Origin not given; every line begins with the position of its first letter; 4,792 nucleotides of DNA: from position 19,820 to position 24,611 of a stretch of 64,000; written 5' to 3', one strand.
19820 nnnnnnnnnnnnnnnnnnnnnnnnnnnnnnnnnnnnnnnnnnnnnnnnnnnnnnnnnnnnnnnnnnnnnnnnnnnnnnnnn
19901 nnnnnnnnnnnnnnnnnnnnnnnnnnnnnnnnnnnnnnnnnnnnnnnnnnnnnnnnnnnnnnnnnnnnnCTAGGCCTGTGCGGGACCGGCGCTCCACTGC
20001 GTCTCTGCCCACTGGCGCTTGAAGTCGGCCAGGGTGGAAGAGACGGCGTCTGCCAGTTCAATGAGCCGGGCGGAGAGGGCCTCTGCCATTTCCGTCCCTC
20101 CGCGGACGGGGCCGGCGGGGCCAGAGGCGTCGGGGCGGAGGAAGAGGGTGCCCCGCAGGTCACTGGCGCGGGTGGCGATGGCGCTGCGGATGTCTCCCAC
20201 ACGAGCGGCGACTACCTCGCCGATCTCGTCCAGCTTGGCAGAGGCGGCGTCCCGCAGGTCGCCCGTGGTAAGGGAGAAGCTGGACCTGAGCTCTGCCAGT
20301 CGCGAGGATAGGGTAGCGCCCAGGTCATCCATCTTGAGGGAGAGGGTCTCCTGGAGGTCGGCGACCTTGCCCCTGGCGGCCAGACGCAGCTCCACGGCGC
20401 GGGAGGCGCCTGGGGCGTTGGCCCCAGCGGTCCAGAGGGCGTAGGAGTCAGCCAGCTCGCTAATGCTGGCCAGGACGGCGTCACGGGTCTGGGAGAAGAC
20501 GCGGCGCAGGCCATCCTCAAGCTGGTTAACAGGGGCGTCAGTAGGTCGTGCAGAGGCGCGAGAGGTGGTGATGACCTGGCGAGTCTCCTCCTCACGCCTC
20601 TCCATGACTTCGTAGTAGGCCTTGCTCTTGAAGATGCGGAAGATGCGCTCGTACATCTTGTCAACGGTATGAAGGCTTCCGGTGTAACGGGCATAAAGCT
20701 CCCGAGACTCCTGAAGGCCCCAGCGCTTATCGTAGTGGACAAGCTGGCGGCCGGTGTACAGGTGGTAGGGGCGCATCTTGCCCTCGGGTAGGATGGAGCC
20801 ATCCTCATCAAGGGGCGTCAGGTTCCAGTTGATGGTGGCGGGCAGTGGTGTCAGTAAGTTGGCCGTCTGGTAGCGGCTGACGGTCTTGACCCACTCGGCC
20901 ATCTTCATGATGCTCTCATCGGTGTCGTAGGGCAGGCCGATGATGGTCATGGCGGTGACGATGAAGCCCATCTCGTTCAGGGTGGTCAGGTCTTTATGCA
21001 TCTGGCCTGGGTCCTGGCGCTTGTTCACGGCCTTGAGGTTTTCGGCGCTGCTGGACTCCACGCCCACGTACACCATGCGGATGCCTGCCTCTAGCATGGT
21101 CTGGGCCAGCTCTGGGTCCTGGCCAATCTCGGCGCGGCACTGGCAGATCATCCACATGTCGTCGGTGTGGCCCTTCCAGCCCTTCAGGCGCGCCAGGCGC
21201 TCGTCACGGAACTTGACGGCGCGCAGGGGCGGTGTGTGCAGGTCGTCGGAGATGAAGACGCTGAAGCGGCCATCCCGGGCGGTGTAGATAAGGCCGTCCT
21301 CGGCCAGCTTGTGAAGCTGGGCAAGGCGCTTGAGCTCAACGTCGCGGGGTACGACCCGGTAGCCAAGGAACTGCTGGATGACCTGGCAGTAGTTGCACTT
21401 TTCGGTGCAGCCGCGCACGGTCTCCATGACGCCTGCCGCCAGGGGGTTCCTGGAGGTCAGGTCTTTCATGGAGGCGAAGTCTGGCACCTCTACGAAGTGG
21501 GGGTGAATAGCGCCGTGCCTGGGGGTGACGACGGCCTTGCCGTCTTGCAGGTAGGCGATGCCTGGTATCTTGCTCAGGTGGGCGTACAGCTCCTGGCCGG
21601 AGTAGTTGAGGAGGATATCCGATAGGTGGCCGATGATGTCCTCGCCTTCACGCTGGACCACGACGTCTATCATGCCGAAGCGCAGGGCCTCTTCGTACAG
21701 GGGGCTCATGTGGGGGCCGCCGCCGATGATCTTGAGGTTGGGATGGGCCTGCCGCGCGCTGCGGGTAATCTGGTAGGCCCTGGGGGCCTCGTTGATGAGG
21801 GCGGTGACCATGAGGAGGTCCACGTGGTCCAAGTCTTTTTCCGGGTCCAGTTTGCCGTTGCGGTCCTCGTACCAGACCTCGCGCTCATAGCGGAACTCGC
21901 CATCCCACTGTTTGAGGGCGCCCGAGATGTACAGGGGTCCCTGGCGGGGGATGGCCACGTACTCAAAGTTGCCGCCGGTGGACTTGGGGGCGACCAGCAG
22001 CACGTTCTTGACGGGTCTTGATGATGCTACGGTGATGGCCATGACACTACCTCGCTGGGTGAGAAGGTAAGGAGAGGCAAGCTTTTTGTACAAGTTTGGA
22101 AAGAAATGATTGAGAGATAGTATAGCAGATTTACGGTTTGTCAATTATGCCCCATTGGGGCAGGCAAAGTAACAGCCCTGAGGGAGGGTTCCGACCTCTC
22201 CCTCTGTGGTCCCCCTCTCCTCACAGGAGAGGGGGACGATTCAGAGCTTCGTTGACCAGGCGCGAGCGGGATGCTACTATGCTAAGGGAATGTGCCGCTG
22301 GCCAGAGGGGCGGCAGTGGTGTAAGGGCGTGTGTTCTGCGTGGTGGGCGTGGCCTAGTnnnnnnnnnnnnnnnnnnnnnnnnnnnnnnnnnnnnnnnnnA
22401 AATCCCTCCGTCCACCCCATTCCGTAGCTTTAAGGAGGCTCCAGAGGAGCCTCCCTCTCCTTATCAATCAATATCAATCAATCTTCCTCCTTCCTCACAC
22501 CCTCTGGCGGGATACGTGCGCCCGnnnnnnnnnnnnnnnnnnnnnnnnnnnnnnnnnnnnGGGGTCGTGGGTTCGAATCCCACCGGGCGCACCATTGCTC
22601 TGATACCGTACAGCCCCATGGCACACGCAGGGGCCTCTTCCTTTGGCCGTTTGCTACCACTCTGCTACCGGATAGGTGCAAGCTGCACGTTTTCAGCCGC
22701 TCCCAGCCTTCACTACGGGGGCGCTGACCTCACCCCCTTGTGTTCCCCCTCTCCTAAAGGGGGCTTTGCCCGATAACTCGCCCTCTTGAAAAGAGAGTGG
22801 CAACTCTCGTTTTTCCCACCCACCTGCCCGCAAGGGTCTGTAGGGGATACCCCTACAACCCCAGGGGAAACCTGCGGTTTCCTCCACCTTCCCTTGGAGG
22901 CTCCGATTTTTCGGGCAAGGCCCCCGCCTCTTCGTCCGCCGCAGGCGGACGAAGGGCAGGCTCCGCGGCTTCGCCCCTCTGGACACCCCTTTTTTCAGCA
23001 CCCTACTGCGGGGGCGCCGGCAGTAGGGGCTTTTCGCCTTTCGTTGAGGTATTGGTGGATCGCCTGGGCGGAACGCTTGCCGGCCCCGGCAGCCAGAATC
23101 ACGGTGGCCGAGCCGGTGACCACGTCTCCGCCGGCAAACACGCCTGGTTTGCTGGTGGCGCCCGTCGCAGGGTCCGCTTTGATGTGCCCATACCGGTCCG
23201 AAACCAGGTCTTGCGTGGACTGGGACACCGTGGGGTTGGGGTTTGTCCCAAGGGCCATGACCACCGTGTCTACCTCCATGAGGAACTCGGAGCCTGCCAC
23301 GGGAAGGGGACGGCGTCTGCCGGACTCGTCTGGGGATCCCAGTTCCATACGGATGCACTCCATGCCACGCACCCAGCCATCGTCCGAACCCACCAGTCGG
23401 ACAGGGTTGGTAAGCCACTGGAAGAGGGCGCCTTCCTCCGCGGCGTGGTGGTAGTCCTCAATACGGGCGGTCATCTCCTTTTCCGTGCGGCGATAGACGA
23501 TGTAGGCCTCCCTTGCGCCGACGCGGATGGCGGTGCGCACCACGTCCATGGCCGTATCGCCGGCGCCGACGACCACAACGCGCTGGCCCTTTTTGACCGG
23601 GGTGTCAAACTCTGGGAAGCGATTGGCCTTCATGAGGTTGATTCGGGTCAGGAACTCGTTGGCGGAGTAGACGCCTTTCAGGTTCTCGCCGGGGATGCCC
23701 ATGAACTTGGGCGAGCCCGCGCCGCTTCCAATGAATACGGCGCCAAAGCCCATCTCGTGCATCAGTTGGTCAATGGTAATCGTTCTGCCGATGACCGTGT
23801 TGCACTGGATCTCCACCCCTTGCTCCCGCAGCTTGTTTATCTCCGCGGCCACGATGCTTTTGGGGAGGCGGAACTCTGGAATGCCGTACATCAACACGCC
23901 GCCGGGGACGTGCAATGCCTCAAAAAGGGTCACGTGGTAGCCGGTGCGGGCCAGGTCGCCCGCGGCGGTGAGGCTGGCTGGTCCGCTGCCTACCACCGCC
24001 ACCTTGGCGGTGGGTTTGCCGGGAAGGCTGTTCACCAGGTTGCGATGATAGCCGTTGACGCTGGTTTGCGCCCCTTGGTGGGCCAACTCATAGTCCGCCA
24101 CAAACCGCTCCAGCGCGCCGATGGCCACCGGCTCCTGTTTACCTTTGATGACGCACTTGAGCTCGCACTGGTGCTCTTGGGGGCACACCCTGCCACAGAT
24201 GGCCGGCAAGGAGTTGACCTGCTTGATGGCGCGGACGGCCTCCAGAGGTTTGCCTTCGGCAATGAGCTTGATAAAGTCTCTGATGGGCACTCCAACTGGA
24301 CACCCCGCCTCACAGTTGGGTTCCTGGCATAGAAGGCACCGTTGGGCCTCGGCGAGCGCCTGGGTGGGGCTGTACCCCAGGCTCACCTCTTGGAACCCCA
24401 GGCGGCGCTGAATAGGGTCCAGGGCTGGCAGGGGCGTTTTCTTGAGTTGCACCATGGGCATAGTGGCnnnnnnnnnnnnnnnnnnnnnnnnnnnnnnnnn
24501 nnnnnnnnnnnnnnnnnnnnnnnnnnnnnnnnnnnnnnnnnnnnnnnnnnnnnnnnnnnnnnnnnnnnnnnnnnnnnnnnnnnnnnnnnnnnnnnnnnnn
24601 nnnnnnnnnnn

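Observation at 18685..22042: B12-type radical SAM enzyme with a 7 x 11-residue repeat tail, placed immediately upstream of fabF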

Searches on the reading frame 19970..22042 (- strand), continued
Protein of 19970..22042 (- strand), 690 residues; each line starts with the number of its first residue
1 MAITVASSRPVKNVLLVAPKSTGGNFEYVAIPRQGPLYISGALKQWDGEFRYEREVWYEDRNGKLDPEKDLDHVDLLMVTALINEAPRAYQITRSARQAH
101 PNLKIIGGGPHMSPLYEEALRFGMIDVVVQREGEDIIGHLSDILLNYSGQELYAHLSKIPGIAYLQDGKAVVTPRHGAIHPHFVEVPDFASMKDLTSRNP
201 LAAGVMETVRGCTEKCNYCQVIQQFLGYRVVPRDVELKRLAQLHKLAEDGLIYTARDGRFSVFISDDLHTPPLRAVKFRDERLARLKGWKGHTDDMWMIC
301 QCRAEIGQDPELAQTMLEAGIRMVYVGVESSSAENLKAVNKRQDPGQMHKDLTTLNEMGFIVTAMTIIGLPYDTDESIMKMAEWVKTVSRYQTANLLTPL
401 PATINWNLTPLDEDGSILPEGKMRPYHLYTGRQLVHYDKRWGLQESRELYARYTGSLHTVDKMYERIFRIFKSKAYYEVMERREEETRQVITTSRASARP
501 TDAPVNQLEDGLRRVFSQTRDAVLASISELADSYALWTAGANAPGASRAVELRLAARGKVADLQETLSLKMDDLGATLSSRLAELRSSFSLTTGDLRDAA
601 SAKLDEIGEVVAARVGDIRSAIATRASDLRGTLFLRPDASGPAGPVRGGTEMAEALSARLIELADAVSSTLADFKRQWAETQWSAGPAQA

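Call 57: find_encoding_contigs(protein=P0276, flank=8000, max_places=2)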
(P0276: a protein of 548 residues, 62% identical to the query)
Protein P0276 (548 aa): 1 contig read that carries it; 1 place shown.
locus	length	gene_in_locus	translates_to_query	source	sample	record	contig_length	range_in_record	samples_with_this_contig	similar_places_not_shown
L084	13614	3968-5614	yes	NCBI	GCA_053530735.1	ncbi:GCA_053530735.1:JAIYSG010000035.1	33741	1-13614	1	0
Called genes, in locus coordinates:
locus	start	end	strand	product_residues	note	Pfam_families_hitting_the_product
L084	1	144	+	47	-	?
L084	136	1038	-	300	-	PF00899:ThiF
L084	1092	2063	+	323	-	PF01798:Nop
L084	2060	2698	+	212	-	PF01269:Fibrillarin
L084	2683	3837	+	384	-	PF08545:ACP_syn_III, PF08541:ACP_syn_III_C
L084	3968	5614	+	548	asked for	PF02310:B12-binding (weak), PF04055:Radical_SAM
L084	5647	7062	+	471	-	PF00133:tRNA-synt_1 (faint), PF01406:tRNA-synt_1e, PF01921:tRNA-synt_1f (faint), PF09334:tRNA-synt_1g, PF00749:tRNA-synt_1c (weak), PF09334:tRNA-synt_1g (weak), PF09190:DALR_2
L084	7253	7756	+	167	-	-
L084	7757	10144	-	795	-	PF00133:tRNA-synt_1, PF09334:tRNA-synt_1g, PF08264:Anticodon_1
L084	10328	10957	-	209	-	PF00702:Hydrolase, PF13419:HAD_2, PF13242:Hydrolase_like (weak)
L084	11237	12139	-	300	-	PF00561:Abhydrolase_1, PF12146:Hydrolase_4, PF12697:Abhydrolase_6, PF03096:Ndr (weak)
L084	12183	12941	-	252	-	PF05050:Methyltransf_21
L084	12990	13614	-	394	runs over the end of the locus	PF13477:Glyco_trans_4_2, PF20706:GT4-conflict (faint), PF13439:Glyco_transf_4, PF13579:Glyco_trans_4_4, PF00534:Glycos_transf_1, PF13692:Glyco_trans_1_4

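Call 58: find_encoding_contigs(protein=P0278, flank=8000, max_places=2)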
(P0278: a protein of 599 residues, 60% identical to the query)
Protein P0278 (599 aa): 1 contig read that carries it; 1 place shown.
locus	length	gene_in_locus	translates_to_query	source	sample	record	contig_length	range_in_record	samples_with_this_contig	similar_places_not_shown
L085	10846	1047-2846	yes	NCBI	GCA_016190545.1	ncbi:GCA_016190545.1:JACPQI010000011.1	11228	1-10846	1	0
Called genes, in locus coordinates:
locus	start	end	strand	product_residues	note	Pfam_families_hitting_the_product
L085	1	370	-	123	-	PF01523:PmbA_TldD_1st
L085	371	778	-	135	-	PF03745:DUF309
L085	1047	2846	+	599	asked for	PF04055:Radical_SAM (faint)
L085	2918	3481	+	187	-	PF02572:CobA_CobO_BtuR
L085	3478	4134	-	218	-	PF06557:DUF1122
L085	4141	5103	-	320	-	PF00582:Usp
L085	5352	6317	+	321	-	PF00005:ABC_tran, PF13304:AAA_21 (weak), PF08352:oligo_HPY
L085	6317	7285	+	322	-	PF00005:ABC_tran, PF13304:AAA_21 (faint), PF08352:oligo_HPY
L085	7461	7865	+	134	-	-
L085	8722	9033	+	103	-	PF24696:UGSC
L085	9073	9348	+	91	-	PF24696:UGSC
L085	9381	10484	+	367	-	-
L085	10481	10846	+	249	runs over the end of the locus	PF19799:DUF6282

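Call 59: find_encoding_contigs(protein=P0279, flank=8000, max_places=2)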
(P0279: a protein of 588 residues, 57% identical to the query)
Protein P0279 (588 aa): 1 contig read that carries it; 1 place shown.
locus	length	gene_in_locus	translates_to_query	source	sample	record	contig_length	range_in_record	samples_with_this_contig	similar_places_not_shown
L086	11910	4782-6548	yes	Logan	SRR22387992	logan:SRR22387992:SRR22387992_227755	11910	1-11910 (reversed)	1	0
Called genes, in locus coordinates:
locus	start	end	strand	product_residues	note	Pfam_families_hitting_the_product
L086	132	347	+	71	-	PF15919:HicB_lk_antitox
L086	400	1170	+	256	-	PF01636:APH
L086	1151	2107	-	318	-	PF13403:Hint_2 (weak)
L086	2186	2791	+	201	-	PF03352:Adenine_glyco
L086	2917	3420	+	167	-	PF04224:DUF417 (faint), PF07681:DoxX (weak)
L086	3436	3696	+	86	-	-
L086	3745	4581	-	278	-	PF01925:TauE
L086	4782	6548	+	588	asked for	PF04055:Radical_SAM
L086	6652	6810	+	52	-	PF04945:YHS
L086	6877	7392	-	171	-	PF00190:Cupin_1 (weak), PF07883:Cupin_2 (faint)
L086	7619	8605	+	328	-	PF02615:Ldh_2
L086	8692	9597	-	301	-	PF12911:OppC_N (weak), PF00528:BPD_transp_1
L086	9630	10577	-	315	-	PF19300:BPD_transp_1_N, PF00528:BPD_transp_1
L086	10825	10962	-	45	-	PF00528:BPD_transp_1 (weak)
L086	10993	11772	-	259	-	PF19300:BPD_transp_1_N, PF00528:BPD_transp_1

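Call 61: find_encoding_contigs(protein=P0085, flank=6000, max_places=2)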
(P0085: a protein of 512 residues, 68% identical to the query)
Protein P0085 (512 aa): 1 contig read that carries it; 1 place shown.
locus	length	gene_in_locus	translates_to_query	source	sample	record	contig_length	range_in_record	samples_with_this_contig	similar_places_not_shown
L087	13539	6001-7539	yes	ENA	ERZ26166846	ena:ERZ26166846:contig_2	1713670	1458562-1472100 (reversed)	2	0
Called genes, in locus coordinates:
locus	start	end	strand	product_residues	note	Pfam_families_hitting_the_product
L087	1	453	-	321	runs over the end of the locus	PF02899:Phage_int_SAM_1, PF00589:Phage_integrase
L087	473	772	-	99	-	-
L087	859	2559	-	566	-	PF01368:DHH, PF02272:DHHA1 (weak), PF17768:RecJ_OB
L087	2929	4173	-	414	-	PF00109:ketoacyl-synt, PF00108:Thiolase_N (weak), PF02801:Ketoacyl-synt_C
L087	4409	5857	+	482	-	PF03951:Gln-synt_N, PF00120:Gln-synt_C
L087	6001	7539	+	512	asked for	PF02310:B12-binding, PF04055:Radical_SAM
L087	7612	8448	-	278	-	PF00753:Lactamase_B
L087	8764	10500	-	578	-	PF02776:TPP_enzyme_N, PF00205:TPP_enzyme_M, PF02775:TPP_enzyme_C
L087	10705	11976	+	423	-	PF27218:MJ0043_C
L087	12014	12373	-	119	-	PF13699:eCIS_core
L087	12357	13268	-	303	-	PF06189:5-nucleotidase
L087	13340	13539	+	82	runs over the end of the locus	-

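Call 81: find_encoding_contigs(protein=P0277, flank=6000, max_places=2)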
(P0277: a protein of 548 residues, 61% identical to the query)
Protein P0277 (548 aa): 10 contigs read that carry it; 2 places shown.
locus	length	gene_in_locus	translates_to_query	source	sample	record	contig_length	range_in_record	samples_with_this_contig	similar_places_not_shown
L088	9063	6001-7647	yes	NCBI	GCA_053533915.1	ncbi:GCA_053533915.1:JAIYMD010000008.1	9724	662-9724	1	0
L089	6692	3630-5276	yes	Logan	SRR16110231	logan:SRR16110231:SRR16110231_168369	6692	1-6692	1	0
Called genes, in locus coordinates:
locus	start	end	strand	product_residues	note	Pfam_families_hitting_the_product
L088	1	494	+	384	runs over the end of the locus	?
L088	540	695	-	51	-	-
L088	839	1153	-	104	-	PF03683:UPF0175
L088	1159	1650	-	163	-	PF11848:DUF3368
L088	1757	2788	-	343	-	PF01368:DHH (weak), PF02272:DHHA1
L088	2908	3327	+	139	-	-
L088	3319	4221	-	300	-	PF00899:ThiF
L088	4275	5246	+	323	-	PF01798:Nop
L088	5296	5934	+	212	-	PF01269:Fibrillarin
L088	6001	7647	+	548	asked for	PF02310:B12-binding (weak), PF04055:Radical_SAM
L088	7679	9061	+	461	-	?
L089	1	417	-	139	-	?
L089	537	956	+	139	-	-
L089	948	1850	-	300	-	PF00899:ThiF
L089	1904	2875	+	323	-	PF01798:Nop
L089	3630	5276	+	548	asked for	PF02310:B12-binding (weak), PF04055:Radical_SAM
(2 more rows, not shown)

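Call 82: find_encoding_contigs(protein=P0275, flank=6000, max_places=2)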
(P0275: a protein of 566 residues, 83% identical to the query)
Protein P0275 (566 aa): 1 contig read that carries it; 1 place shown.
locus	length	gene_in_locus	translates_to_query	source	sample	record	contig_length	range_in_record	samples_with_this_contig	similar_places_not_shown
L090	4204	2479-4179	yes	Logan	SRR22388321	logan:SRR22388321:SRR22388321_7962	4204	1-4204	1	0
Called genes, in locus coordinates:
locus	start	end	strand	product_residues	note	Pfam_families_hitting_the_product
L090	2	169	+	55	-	?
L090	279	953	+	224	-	PF02518:HATPase_c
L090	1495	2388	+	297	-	-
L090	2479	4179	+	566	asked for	PF02310:B12-binding, PF04055:Radical_SAM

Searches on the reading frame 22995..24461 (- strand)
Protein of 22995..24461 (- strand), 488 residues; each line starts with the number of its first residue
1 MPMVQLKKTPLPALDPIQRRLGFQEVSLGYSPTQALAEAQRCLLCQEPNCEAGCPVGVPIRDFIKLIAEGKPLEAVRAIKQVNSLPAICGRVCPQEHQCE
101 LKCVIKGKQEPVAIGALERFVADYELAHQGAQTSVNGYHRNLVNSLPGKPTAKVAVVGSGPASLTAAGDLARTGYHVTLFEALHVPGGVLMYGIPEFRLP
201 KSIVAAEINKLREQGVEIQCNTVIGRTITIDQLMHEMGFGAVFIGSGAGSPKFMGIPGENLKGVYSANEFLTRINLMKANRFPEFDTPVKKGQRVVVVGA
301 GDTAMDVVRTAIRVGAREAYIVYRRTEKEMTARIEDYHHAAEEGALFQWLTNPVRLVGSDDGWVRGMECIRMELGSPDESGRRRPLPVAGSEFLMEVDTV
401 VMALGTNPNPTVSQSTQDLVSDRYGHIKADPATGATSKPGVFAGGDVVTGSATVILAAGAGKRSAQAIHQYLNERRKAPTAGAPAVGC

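Call 6: search_protein_families(library=pfam, proteins=[window:22995-24461:-], max_evalue=0.01)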
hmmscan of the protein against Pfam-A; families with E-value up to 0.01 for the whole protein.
window:22995-24461:- (488 aa): 11 families
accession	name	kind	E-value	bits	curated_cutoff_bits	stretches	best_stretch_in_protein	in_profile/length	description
PF14691.11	Fer4_20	-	3.4e-40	136.8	25.8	1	22-128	4-111/113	Dihydroprymidine dehydrogenase domain II, 4Fe-4S cluster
PF07992.20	Pyr_redox_2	-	1.1e-29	104.3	26.1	1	153-459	2-289/291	Pyridine nucleotide-disulphide oxidoreductase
PF00070.33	Pyr_redox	-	2.3e-09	38.1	22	1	153-187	1-35/82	Pyridine nucleotide-disulphide oxidoreductase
PF13450.12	NAD_binding_8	-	3.9e-07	30.7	21.9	1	156-189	1-34/68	NAD(P)-binding Rossmann-like domain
PF13738.12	Pyr_redox_3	-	3.2e-06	27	30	0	289-328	161-199/305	Pyridine nucleotide-disulphide oxidoreductase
PF01262.27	AlaDh_PNT_C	-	8.1e-05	22.6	23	0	142-181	19-58/214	Alanine dehydrogenase/PNT, C-terminal domain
PF12831.13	FAD_oxidored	-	0.00039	20.3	27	1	154-191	2-39/416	FAD dependent oxidoreductase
PF01266.30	DAO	-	0.00094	19.2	27.9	1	153-187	1-35/353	FAD dependent oxidoreductase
PF01946.23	Thi4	-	0.00094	18.9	26.2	1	152-197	18-64/235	Thi4 family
PF01488.26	Shikimate_DH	-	0.0044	17.5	24.3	0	291-329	11-49/138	Shikimate / quinate 5-dehydrogenase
PF00890.30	FAD_binding_2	-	0.0077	15.9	20.4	0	154-187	2-35/414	FAD binding domain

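Call 7: search_protein_families(library=ncbifam, proteins=[window:22995-24461:-], max_evalue=0.01)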
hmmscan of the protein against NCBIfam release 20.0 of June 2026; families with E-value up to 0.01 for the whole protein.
window:22995-24461:- (488 aa): 66 families (the best 25 are shown)
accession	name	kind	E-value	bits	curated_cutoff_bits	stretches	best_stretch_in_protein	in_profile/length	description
NF009414.0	PRK12778.1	equivalog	7.2e-189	629.6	1103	1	5-474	293-751/752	bifunctional dihydroorotate dehydrogenase B NAD binding subunit/NADPH-dependent glutamate synthase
TIGR01316.1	gltA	equivalog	4e-167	556.6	471.75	1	18-472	4-449/449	NADPH-dependent glutamate synthase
NF009413.0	PRK12775.1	equivalog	6.6e-164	547.2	1895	1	7-480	298-762/1006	putative trifunctional 2-polyprenylphenol hydroxylase/glutamate synthase subunit beta/ferritin domain-containing protein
NF009454.0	PRK12814.1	equivalog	1.1e-114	384.2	916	2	49-476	103-504/657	putative NADPH-dependent glutamate synthase small subunit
NF009415.0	PRK12779.1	equivalog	4.3e-114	382.3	1519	1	48-471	208-625/944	putative bifunctional glutamate synthase subunit beta/2-polyprenylphenol hydroxylase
TIGR01318.1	gltD_gamma_fam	subfamily_domain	6.8e-111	371.1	482.95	1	17-473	17-466/467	glutamate synthase, small subunit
NF009410.0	PRK12771.1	subfamily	4e-110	369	516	2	47-479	47-452/566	NAD(P)-binding protein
NF009408.0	PRK12769.1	equivalog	7.1e-103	344.9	1003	1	18-475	203-654/659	formate-dependent uric acid utilization protein AegA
NF009451.0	PRK12809.1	equivalog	4.1e-90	302.9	1154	1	18-472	186-634/639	formate-dependent uric acid utilization protein YgfT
NF009409.0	PRK12770.1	subfamily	3.7e-78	263.1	343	1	149-477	16-355/360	putative glutamate synthase subunit beta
TIGR03315.1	Se_ygfK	equivalog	1.3e-77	261.2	835.3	1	45-471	442-838/1012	putative selenate reductase subunit YgfK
NF010590.0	PRK13984.1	equivalog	1.6e-76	257.7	946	1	5-475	155-609/611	putative oxidoreductase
TIGR01317.1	GOGAT_sm_gam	subfamily_domain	1.2e-75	255.2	447.7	1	7-475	9-481/485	glutamate synthase small subunit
NF045663.1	diclust_near_Sec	equivalog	5.1e-42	143.9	530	2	39-250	9-201/759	pyridine nucleotide-disulfide oxidoreductase/dicluster-binding protein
TIGR01292.1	TRX_reduct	equivalog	3.6e-16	58.8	343.45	1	390-472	220-300/300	thioredoxin-disulfide reductase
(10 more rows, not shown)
